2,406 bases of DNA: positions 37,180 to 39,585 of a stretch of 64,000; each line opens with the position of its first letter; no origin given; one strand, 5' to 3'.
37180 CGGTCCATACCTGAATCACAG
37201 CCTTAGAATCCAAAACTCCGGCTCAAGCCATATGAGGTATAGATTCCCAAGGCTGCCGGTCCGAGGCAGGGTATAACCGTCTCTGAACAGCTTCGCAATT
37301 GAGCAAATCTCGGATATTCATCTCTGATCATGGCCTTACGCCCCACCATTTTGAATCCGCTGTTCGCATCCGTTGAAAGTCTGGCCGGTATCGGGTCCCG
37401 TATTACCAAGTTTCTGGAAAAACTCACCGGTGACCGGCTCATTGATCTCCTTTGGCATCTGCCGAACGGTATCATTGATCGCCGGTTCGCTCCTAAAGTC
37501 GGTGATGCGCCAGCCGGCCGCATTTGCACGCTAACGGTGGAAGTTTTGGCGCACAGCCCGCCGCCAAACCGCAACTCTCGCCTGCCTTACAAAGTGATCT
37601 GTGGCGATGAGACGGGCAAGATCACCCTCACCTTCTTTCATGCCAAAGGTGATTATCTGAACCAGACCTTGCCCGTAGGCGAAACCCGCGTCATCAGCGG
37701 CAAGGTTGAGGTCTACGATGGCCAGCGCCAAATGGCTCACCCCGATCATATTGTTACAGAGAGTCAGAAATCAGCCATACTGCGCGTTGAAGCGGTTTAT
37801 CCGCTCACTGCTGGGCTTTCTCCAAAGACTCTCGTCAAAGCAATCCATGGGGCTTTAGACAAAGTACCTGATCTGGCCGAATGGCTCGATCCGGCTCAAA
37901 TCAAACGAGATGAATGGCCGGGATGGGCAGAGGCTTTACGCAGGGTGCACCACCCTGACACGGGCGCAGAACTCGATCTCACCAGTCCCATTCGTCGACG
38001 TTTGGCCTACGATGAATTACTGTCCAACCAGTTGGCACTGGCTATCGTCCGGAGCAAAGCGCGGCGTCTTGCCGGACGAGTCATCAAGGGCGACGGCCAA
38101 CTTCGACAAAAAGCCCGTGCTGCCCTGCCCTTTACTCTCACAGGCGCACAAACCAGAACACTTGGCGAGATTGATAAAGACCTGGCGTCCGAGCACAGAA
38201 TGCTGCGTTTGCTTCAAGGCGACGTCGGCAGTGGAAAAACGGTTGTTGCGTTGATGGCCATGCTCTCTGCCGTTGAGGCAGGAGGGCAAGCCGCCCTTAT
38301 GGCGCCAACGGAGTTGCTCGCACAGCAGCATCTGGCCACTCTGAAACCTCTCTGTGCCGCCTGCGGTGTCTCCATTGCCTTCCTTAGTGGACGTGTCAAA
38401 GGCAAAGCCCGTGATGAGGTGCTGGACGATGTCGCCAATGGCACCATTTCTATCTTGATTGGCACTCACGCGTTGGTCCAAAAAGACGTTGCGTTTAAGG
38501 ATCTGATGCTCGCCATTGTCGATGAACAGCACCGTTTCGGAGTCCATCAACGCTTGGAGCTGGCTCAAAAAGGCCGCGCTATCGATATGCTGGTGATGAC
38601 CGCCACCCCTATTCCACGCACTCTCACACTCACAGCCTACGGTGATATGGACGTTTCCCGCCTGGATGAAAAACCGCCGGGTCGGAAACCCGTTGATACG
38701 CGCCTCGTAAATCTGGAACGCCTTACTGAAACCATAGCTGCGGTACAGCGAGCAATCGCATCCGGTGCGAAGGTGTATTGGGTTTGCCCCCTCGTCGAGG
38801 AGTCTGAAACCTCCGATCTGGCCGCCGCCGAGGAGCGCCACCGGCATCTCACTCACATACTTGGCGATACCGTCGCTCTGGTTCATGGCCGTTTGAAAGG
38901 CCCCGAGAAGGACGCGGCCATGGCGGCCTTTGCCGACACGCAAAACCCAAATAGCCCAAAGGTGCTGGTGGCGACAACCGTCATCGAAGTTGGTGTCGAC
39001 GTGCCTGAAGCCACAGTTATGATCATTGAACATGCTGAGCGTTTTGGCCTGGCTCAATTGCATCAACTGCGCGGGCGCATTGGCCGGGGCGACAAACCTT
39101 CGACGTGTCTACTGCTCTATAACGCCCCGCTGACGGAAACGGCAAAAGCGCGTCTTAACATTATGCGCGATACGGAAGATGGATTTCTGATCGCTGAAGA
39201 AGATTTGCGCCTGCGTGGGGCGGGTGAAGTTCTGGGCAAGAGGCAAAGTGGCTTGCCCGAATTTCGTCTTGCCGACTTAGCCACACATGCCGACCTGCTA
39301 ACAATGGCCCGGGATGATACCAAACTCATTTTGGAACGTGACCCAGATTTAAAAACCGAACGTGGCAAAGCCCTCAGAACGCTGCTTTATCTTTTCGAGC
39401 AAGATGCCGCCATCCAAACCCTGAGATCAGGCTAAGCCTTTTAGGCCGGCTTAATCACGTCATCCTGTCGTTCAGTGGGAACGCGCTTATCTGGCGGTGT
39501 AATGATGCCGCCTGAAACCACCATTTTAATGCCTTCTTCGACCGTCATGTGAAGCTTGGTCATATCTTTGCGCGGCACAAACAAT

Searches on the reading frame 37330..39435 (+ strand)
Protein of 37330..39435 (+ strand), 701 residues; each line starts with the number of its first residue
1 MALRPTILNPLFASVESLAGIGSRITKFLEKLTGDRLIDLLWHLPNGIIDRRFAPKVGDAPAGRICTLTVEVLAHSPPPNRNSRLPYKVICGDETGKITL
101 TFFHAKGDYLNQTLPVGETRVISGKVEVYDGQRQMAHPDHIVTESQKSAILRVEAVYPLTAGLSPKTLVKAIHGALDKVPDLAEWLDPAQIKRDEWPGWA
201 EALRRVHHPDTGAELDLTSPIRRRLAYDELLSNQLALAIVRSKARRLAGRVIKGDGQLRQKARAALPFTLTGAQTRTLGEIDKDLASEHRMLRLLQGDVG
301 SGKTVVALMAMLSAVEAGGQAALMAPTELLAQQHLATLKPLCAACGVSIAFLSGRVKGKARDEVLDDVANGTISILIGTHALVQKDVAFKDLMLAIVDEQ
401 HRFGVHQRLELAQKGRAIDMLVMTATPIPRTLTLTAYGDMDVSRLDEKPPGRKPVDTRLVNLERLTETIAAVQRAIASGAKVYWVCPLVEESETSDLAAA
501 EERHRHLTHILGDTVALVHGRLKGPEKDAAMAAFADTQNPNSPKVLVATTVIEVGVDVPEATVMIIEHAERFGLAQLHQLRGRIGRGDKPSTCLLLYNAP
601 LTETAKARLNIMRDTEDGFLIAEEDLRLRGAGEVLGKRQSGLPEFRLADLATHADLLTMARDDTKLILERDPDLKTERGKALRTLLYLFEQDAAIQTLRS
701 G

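Call 62: search_protein_families(library=pfam, proteins=[window:37330-39435:+], max_evalue=0.00001)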
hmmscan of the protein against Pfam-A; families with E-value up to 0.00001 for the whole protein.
window:37330-39435:+ (701 aa): 7 families
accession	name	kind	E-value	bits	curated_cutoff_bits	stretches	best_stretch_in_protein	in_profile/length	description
PF00270.35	DEAD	-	4.4e-22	79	26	1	290-432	16-164/167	DEAD/DEAH box helicase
PF00271.37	Helicase_C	-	8e-20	71.6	23.5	1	473-586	7-108/110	Helicase conserved C-terminal domain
PF19833.4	RecG_dom3_C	-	1.6e-12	47.7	26.8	1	615-679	1-66/87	ATP-dependent DNA helicase RecG, domain 3, C-terminal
PF17191.10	RecG_wedge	-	7.7e-11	42.3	23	1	20-176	7-159/162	RecG wedge domain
PF04851.21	ResIII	-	1.1e-08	35.6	22.5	1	274-427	8-162/164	Type III restriction enzyme, res subunit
PF22590.2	Cas3-like_C_2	-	3e-06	27.9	27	1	480-587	3-104/106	CRISPR-associated nuclease/helicase Cas3, C-terminal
PF01336.31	tRNA_anti-codon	-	7e-06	26.3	27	0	81-139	12-71/75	OB-fold nucleic acid binding domain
